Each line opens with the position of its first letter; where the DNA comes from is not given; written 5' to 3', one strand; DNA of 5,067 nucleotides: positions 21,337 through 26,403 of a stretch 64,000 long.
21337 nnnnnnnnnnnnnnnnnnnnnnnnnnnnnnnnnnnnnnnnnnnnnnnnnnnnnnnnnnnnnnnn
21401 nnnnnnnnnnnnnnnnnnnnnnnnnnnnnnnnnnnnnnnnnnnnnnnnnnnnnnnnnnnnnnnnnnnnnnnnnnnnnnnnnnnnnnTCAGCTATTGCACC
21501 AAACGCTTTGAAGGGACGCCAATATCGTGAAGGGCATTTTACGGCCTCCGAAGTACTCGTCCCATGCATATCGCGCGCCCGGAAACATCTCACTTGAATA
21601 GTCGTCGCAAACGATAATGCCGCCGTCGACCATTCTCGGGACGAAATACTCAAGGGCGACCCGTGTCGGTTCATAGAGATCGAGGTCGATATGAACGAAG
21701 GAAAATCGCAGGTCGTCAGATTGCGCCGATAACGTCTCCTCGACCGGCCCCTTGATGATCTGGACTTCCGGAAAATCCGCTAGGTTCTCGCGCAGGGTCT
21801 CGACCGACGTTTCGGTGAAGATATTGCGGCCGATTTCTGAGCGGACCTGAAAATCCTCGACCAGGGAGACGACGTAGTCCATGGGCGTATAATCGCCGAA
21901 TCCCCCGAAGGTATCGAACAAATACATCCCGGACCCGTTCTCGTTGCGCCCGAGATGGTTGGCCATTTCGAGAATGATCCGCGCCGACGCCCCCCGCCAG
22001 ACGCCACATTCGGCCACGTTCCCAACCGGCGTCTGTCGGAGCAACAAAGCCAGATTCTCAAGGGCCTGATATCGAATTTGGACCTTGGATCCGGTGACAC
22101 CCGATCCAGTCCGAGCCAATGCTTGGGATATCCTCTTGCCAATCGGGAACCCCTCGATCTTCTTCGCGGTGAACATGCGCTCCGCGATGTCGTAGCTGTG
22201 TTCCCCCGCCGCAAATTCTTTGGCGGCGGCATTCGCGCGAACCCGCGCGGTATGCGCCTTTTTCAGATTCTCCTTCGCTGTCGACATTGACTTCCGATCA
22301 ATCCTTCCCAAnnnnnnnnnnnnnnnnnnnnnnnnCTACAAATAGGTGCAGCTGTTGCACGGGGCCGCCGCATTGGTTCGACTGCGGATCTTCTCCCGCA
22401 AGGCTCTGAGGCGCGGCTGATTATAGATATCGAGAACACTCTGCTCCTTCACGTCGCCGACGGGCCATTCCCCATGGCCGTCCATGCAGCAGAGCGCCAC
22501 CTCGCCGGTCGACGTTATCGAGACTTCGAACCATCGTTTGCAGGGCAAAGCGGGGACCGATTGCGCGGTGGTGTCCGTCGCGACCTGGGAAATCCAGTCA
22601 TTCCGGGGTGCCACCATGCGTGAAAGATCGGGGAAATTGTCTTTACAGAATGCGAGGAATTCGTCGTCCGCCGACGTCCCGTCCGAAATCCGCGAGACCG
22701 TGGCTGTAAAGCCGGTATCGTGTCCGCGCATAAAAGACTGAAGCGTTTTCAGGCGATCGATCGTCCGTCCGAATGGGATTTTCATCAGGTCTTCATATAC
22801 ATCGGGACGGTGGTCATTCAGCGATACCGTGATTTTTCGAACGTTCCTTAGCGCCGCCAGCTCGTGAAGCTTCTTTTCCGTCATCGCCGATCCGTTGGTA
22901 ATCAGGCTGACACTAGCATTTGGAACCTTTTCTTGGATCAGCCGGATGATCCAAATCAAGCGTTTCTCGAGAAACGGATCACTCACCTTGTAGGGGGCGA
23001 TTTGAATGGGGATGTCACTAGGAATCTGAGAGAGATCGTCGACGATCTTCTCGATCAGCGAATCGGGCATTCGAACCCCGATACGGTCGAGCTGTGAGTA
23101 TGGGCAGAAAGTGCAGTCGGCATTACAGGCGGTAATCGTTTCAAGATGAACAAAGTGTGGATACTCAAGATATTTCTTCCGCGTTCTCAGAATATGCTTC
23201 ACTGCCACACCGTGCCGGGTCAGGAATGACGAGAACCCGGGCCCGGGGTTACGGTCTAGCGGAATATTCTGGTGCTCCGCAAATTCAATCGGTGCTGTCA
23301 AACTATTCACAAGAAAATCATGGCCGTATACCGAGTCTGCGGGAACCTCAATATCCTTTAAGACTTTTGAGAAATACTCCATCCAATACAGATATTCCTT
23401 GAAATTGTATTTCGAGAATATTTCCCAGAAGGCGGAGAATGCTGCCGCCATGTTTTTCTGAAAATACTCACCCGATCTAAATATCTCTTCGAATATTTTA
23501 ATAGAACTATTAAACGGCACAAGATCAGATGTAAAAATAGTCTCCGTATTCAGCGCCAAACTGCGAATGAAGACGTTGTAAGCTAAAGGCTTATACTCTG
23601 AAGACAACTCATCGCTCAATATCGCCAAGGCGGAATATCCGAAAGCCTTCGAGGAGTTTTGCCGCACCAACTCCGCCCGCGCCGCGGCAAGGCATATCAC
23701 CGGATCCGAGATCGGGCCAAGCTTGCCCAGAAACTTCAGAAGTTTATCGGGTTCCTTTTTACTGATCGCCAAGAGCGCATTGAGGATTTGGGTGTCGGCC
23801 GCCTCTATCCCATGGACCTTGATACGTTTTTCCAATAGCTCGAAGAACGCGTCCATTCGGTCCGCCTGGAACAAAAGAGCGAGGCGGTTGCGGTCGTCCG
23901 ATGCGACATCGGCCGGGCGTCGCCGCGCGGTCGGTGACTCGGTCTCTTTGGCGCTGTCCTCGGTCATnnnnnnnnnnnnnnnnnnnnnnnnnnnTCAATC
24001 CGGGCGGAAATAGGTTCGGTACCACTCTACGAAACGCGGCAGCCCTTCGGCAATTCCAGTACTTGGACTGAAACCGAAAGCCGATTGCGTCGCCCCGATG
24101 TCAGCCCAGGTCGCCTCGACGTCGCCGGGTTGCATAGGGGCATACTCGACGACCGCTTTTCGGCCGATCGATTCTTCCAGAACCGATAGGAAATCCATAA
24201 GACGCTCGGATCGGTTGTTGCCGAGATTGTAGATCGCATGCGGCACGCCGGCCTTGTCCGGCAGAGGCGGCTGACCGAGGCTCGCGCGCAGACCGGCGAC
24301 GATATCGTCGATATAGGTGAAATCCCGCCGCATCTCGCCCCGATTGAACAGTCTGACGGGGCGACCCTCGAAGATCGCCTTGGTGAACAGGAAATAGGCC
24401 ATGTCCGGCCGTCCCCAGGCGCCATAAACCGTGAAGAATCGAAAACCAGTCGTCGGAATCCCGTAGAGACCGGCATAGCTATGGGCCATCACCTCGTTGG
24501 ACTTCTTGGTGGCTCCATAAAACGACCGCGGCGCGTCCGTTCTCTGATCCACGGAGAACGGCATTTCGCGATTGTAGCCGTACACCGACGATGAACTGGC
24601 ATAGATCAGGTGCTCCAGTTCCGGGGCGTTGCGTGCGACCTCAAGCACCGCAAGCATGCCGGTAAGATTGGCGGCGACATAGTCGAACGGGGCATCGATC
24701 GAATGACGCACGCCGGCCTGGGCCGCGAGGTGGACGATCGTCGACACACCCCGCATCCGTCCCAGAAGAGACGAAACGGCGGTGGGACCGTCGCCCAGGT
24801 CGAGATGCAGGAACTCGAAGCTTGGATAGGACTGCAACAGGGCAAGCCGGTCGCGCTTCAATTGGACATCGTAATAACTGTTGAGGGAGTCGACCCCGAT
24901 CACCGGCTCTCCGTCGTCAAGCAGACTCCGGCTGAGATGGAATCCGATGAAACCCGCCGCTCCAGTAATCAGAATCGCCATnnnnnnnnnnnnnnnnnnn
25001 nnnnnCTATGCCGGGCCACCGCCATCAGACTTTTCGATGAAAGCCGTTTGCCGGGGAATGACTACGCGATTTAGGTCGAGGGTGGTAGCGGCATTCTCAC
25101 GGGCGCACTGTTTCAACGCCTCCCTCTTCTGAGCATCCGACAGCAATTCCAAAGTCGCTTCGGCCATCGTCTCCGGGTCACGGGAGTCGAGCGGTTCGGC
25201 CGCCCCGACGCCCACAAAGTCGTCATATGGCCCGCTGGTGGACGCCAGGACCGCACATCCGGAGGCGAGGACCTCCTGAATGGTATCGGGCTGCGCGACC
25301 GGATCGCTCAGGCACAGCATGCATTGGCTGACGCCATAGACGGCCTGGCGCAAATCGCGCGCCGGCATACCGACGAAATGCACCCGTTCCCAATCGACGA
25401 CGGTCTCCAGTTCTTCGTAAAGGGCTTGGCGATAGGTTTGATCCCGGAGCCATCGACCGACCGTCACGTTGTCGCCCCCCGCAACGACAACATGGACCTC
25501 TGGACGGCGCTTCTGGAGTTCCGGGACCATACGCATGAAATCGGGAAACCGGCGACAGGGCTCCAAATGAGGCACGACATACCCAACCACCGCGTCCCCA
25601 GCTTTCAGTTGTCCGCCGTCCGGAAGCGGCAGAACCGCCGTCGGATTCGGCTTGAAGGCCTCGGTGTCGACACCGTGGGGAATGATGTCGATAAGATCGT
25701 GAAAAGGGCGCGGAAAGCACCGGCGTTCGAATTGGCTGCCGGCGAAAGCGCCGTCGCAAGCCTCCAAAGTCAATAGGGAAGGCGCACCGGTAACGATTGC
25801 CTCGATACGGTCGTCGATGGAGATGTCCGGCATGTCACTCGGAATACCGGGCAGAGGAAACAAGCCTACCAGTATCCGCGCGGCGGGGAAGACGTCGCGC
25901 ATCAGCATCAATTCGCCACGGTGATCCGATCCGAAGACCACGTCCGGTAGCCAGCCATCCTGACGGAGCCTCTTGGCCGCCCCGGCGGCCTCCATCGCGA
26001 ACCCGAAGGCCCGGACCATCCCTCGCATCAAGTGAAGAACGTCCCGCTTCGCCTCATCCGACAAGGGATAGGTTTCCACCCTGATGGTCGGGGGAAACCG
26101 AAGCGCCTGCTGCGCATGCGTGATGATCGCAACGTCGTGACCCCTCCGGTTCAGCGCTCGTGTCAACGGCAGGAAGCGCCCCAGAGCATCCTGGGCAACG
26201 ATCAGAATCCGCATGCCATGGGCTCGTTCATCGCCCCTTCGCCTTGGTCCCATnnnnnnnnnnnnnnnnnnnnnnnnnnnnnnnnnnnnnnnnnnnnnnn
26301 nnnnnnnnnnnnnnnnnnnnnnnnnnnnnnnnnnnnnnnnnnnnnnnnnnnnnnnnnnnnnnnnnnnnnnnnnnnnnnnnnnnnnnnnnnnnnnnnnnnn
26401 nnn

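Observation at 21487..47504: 26-kb co-directional array linking a giant RTX protein, TPR-glycosyltransferases, a T1SS pair and glycan biosynthesis genes, with translational coupling of the T1SS to kpsF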

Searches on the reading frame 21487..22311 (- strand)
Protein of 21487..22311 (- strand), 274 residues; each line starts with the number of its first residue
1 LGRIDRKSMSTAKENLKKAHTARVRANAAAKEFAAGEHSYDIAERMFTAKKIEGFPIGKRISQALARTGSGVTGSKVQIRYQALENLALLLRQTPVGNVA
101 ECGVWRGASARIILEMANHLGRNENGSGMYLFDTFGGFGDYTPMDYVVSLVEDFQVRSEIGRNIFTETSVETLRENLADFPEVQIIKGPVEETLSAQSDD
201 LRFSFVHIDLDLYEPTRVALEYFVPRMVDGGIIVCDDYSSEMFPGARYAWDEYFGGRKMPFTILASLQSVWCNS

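Call 3: search_protein_families(library=pfam, proteins=[window:21487-22311:-])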
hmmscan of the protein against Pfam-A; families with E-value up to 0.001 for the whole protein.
window:21487-22311:- (274 aa): 2 families
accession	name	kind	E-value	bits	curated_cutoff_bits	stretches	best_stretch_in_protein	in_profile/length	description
PF05711.17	TylF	-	9.7e-17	61.5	23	1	80-258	75-247/264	Macrocin-O-methyltransferase (TylF)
PF13578.12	Methyltransf_24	-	2.9e-12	47.8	26.3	1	101-238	2-105/105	Methyltransferase domain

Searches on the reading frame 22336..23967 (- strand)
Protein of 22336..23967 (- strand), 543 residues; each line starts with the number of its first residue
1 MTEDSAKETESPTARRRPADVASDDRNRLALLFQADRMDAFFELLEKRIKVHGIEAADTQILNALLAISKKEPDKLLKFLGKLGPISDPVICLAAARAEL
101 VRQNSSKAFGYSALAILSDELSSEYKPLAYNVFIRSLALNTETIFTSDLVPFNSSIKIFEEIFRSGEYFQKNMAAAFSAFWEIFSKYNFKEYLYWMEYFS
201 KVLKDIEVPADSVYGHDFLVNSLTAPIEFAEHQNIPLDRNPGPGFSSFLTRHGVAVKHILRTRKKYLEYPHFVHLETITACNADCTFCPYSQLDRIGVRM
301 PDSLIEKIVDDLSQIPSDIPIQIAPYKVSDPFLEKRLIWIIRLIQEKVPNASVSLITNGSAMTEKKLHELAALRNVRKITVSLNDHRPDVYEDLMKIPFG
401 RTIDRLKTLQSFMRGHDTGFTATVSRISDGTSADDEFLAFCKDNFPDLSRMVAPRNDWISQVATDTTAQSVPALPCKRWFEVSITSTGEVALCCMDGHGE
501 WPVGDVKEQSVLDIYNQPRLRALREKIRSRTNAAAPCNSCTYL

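Call 3: search_protein_families(library=pfam, proteins=[window:22336-23967:-])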
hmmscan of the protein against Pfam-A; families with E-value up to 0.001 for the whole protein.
window:22336-23967:- (543 aa): 2 families
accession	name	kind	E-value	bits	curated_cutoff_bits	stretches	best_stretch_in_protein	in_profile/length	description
PF13186.11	SPASM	-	9.4e-12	45.5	21.5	1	478-541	4-67/67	Iron-sulfur cluster-binding domain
PF04055.27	Radical_SAM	-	5.5e-09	36.8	29.5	1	276-411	2-138/166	Radical SAM superfamily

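Call 14: search_protein_families(library=ncbifam, proteins=[window:22336-23967:-], max_evalue=0.01)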
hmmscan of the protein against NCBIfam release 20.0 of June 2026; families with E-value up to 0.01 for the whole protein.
window:22336-23967:- (543 aa): 19 families
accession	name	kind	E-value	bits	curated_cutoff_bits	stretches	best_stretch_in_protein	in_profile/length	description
TIGR04317.1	W_rSAM_matur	equivalog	1.3e-14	54.1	380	1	273-412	6-139/349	tungsten cofactor oxidoreductase radical SAM maturase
TIGR04321.1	spiroSPASM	subfamily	3.1e-10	39.3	250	1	259-540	219-502/510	spiro-SPASM protein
NF050035.1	rSAM_WgK_link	exception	3.8e-08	32.7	650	1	264-427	2-161/367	radical SAM/SPASM peptide maturase WgkB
NF033640.1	N_Twi_rSAM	subfamily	5.2e-08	32.4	170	1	479-541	9-70/398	twitch domain-containing radical SAM protein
TIGR04311.1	rSAM_Geo_metal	subfamily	1.5e-06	27.5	400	1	269-394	1-123/423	radical SAM/SPASM family putative metalloenzyme maturase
TIGR03977.1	rSAM_pair_HxsC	equivalog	7.9e-06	25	267.9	1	280-381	34-130/292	His-Xaa-Ser system radical SAM maturase HxsC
TIGR04053.2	TIGR04053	equivalog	1.4e-05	24.6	395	0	268-410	5-146/366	TIGR04053 family radical SAM/SPASM domain-containing protein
NF038332.1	rSAM_rare_HxsC4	exception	3.1e-05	23.3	500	1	272-414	15-155/335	radical SAM protein HxsC4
NF038283.1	viperin_w_prok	equivalog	3.5e-05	23.1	180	1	278-384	9-115/281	viperin family antiviral radical SAM protein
TIGR02668.1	moaA_archaeal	equivalog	7.1e-05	21.9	325.25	1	279-395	18-128/303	GTP 3',8-cyclase MoaA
TIGR04250.1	SCM_rSAM_ScmE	equivalog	0.00011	21.2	400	1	270-423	2-147/358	SynChlorMet cassette radical SAM/SPASM protein ScmE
TIGR02666.1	moaA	equivalog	0.00015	20.9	284.05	1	280-395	19-134/336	GTP 3',8-cyclase MoaA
TIGR04078.1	rSAM_yydG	equivalog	0.00027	20.5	300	1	279-386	9-116/309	YydG family radical SAM peptide epimerase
NF001199.0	PRK00164.2-1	equivalog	0.00032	20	231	1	278-397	19-132/308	GTP 3',8-cyclase MoaA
NF009865.0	PRK13328.1-1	equivalog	0.001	18.3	487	1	443-492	33-82/256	type III pantothenate kinase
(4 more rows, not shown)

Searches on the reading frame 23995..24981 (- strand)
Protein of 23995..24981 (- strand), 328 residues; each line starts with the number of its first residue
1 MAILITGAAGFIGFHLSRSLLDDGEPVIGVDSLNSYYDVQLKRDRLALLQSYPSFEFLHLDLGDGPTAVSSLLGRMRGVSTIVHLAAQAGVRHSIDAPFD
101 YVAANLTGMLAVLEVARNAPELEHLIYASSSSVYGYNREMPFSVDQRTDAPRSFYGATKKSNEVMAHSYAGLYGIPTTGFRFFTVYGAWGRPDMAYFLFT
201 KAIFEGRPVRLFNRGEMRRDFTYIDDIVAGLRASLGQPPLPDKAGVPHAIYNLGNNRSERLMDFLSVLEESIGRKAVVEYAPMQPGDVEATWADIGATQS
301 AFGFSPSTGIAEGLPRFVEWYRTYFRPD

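Call 3: search_protein_families(library=pfam, proteins=[window:23995-24981:-])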
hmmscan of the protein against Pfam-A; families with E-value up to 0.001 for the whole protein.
window:23995-24981:- (328 aa): 6 families
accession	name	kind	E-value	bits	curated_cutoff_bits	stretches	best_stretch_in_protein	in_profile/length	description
PF01370.27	Epimerase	-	6.3e-47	160.5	20.9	1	3-239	1-229/240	NAD dependent epimerase/dehydratase family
PF16363.11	GDP_Man_Dehyd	-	1.2e-41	143.7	27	1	4-314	1-329/332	GDP-mannose 4,6 dehydratase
PF04321.23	RmlD_sub_bind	-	2.5e-10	40.4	27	1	1-200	1-165/287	RmlD substrate binding domain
PF01073.25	3Beta_HSD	-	4.9e-09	36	22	1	4-170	1-161/280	3-beta hydroxysteroid dehydrogenase/isomerase family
PF07993.18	NAD_binding_4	-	2.9e-08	33.6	20.1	1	77-187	87-209/258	Male sterility protein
PF02719.21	Polysacc_synt_2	-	3.1e-05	23.8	20.2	1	3-130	1-128/293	Polysaccharide biosynthesis protein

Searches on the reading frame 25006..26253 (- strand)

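Call 3: search_protein_families(library=pfam, proteins=[window:25006-26253:-])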
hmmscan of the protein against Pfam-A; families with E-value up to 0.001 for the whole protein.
window:25006-26253:- (415 aa): 4 families
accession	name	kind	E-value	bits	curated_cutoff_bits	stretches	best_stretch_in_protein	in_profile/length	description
PF12000.14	Glyco_trans_4_3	-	6.5e-21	75.2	25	2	37-128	1-90/168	Glycosyl transferase family 4 group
PF00534.26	Glycos_transf_1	-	2.3e-08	34.2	26.4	1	226-386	20-171/172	Glycosyl transferases group 1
PF13692.12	Glyco_trans_1_4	-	1.9e-07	31.9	27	1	235-373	16-142/142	Glycosyl transferases group 1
PF13439.12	Glyco_transf_4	-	1.8e-05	25.3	28.5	0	30-65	11-40/170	Glycosyltransferase Family 4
